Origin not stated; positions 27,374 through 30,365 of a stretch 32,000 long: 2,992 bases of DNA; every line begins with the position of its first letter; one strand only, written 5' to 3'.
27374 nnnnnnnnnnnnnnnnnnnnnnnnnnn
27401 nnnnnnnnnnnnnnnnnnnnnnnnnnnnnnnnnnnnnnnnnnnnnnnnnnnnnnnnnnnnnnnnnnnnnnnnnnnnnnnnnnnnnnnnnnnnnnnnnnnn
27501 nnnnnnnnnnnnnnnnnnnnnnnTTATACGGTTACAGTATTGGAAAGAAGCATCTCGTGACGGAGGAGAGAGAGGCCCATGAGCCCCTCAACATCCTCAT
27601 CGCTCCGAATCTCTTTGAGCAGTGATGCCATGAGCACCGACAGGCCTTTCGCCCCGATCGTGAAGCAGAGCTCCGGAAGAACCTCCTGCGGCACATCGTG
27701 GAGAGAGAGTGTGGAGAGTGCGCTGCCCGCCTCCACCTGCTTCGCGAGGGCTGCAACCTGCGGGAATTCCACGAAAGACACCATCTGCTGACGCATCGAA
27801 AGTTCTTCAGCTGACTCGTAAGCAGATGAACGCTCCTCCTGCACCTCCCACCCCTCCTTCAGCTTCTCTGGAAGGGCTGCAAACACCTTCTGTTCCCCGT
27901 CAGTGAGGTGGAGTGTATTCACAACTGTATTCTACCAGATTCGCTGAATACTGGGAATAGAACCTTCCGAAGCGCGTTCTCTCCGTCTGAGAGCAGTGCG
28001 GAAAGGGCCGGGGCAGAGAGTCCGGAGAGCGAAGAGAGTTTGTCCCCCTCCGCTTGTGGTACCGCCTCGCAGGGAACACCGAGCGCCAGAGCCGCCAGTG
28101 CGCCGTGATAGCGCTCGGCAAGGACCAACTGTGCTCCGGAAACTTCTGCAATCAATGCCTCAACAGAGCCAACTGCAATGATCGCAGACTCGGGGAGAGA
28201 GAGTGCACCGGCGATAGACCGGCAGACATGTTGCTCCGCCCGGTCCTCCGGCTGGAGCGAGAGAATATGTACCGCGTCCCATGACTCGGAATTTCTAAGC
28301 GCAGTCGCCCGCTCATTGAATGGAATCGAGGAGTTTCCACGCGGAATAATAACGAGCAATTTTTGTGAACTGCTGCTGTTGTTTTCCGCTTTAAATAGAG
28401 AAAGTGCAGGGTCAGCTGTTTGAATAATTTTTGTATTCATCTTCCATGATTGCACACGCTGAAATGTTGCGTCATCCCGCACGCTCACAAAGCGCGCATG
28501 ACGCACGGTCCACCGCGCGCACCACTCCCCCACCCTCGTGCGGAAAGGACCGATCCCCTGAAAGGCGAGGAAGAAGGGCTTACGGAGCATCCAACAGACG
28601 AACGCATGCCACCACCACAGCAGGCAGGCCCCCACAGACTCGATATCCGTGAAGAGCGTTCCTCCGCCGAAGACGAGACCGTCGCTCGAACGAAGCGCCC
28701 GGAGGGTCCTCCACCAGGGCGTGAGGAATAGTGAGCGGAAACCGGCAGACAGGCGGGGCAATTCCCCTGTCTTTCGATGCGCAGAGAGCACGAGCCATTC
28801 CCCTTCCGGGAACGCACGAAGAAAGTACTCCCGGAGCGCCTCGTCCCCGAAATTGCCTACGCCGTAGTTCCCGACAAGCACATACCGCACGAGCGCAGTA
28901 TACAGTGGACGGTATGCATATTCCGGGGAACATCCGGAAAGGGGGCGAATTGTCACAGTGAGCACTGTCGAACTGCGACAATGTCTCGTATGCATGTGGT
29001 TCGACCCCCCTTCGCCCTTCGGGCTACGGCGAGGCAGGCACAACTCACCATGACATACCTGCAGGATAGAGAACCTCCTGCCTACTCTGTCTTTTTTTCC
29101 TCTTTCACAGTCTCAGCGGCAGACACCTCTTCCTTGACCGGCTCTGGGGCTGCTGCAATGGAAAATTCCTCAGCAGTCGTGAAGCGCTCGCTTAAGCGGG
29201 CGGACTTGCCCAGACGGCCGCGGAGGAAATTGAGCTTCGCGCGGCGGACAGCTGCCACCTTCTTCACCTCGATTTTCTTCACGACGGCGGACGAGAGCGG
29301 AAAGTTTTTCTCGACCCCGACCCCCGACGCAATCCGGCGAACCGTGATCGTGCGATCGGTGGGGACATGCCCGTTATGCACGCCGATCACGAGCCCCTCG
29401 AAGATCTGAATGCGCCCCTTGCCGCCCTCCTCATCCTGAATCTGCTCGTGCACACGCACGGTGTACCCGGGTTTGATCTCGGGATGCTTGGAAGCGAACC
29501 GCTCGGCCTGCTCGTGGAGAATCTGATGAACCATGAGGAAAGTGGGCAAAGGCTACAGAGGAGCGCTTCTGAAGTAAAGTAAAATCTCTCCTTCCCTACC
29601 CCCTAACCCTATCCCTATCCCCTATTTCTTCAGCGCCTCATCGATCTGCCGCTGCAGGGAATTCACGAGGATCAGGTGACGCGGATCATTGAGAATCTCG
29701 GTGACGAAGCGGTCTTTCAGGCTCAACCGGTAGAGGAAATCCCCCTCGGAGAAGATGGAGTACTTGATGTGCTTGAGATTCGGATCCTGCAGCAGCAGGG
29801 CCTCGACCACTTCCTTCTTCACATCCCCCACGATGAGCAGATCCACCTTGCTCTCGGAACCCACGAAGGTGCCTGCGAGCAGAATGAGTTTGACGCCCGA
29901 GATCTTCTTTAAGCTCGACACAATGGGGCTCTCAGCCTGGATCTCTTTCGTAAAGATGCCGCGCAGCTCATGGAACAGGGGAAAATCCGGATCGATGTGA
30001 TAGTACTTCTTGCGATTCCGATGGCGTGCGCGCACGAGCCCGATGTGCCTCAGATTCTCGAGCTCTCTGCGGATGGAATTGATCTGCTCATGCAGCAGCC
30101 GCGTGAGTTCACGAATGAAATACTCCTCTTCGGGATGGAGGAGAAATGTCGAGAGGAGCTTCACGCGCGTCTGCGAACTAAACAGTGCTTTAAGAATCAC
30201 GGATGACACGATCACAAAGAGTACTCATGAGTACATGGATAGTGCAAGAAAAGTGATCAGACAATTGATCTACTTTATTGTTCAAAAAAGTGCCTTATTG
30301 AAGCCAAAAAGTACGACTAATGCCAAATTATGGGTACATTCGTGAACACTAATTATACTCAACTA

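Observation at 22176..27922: Orphan, translationally coupled three-gene module (132 aa, 204 aa, 1575 aa) between csaB and lepA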

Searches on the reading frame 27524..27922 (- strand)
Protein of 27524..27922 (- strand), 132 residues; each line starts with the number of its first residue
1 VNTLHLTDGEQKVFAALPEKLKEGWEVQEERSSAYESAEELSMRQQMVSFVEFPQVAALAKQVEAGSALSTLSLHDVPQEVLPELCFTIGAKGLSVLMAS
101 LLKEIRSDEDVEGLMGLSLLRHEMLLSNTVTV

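Call 3: search_protein_families(library=pfam, proteins=[window:27524-27922:-], max_evalue=0.1)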
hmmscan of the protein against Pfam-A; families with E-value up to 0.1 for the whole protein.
window:27524-27922:- (132 aa): 0 families

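Call 4: search_protein_families(library=ncbifam, proteins=[window:27524-27922:-], max_evalue=0.1)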
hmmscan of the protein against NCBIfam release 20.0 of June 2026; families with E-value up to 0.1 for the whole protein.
window:27524-27922:- (132 aa): 0 families

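Call 71: search_protein_families(library=padloc, proteins=[window:27524-27922:-], max_evalue=0.1)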
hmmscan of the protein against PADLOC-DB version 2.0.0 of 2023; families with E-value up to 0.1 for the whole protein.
window:27524-27922:- (132 aa): 0 families

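Call 72: search_protein_families(library=phrogs, proteins=[window:27524-27922:-], max_evalue=0.1)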
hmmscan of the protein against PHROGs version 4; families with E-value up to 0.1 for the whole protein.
window:27524-27922:- (132 aa): 0 families

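Call 76: search_solved_structures(query=A5, max_evalue=10)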
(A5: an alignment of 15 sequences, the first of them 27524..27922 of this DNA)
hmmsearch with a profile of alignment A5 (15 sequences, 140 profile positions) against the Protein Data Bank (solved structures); distinct sequences matched with E-value up to 10: 6.
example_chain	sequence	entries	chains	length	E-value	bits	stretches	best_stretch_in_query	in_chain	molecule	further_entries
2o1t_A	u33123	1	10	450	0.057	16.4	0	102-127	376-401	Endoplasmin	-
2o1u_A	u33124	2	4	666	0.13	15.2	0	102-127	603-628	Endoplasmin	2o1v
5uls_A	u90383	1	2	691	0.14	15.1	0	102-127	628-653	Endoplasmin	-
8wrf_A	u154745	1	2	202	0.14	15.1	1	68-114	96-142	Probable transcriptional regulator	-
9n9j_y3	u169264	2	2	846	0.22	14.5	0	102-127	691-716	Endoplasmin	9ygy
2lc5_A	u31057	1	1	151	1.9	11.4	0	64-115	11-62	Calmodulin, putative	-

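Call 78: search_protein_families(library=pfam, alignment_id=A5, max_evalue=1)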
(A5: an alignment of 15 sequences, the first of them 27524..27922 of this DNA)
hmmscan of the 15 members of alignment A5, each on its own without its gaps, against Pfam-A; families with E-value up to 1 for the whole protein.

A. member 1, window:27524-27922:- (132 aa): 0 families

B. families by the number of members that match (of 15 scanned): 9 families
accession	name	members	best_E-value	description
PF07862.16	Nif11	2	0.01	Nif11 domain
PF10119.14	MethyTransf_Reg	1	0.04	Predicted methyltransferase regulatory domain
PF08726.16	EFhand_Ca_insen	1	0.075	Ca2+ insensitive EF hand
PF06100.17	MCRA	1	0.095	MCRA family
PF24309.1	IMEF_Flp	1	0.11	IMEF cargo Flp protein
PF02141.26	DENN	1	0.16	DENN (AEX-3) domain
PF03790.18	KNOX1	1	0.16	KNOX1 domain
PF00557.29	Peptidase_M24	1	0.18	Metallopeptidase family M24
PF18952.6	DUF5696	1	0.32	Family of unknown function (DUF5696)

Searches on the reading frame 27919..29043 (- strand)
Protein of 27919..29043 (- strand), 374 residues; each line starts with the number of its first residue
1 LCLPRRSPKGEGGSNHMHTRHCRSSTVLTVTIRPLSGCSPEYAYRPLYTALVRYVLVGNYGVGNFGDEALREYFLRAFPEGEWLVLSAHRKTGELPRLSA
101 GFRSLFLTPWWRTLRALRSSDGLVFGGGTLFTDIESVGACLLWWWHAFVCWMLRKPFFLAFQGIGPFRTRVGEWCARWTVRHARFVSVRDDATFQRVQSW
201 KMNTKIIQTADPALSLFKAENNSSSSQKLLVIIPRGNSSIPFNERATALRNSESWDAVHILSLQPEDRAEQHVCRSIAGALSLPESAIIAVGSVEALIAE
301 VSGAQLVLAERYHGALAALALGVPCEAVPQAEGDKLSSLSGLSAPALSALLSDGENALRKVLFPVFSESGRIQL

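Call 3: search_protein_families(library=pfam, proteins=[window:27919-29043:-], max_evalue=0.1)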
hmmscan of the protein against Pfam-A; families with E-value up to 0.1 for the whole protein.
window:27919-29043:- (374 aa): 1 family
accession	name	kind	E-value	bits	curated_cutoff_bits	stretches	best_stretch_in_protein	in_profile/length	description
PF04230.19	PS_pyruv_trans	-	1.1e-27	98.1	25.3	1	64-325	1-273/280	Polysaccharide pyruvyl transferase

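Call 4: search_protein_families(library=ncbifam, proteins=[window:27919-29043:-], max_evalue=0.1)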
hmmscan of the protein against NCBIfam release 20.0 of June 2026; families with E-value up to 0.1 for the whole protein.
window:27919-29043:- (374 aa): 3 families
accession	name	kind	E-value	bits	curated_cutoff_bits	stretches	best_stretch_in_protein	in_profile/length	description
TIGR03609.1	S_layer_CsaB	equivalog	5.8e-39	134.2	213.1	1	54-329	2-277/301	polysaccharide pyruvyl transferase CsaB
NF007452.0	PRK10017.1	equivalog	0.0015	17.5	399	1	115-222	113-217/426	colanic acid biosynthesis pyruvyl transferase WcaK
TIGR04006.1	wcaK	equivalog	0.019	13.8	727.1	1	115-208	113-203/426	colanic acid biosynthesis pyruvyl transferase WcaK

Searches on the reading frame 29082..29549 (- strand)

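Call 3: search_protein_families(library=pfam, proteins=[window:29082-29549:-], max_evalue=0.1)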
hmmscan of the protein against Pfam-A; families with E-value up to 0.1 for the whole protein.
window:29082-29549:- (155 aa): 2 families
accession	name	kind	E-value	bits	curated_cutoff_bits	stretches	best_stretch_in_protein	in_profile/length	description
PF01245.26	Ribosomal_L19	-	2.8e-31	108.2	22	1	14-122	7-111/111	Ribosomal protein L19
PF06584.18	DIRP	-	0.026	15.1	27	1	90-133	21-65/108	DIRP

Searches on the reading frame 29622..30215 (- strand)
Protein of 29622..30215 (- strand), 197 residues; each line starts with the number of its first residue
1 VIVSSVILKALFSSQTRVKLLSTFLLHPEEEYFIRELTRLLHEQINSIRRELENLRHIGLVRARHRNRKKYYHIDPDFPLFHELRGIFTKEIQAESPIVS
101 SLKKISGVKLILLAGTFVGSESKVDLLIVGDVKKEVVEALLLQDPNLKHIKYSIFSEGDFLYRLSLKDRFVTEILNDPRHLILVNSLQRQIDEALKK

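Call 3: search_protein_families(library=pfam, proteins=[window:29622-30215:-], max_evalue=0.1)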
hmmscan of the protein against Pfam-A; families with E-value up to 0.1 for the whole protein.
window:29622-30215:- (197 aa): 3 families
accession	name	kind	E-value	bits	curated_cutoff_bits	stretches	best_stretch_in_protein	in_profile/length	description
PF25212.1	HVO_A0114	-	0.0012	19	27.6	1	15-70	22-75/84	HVO_A0114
PF24033.1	DUF7342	-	0.02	15.3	31.6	1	16-90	5-76/150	Family of unknown function (DUF7342)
PF01978.25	TrmB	-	0.037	14.3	25.6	1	44-76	35-67/68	Sugar-specific transcriptional regulator TrmB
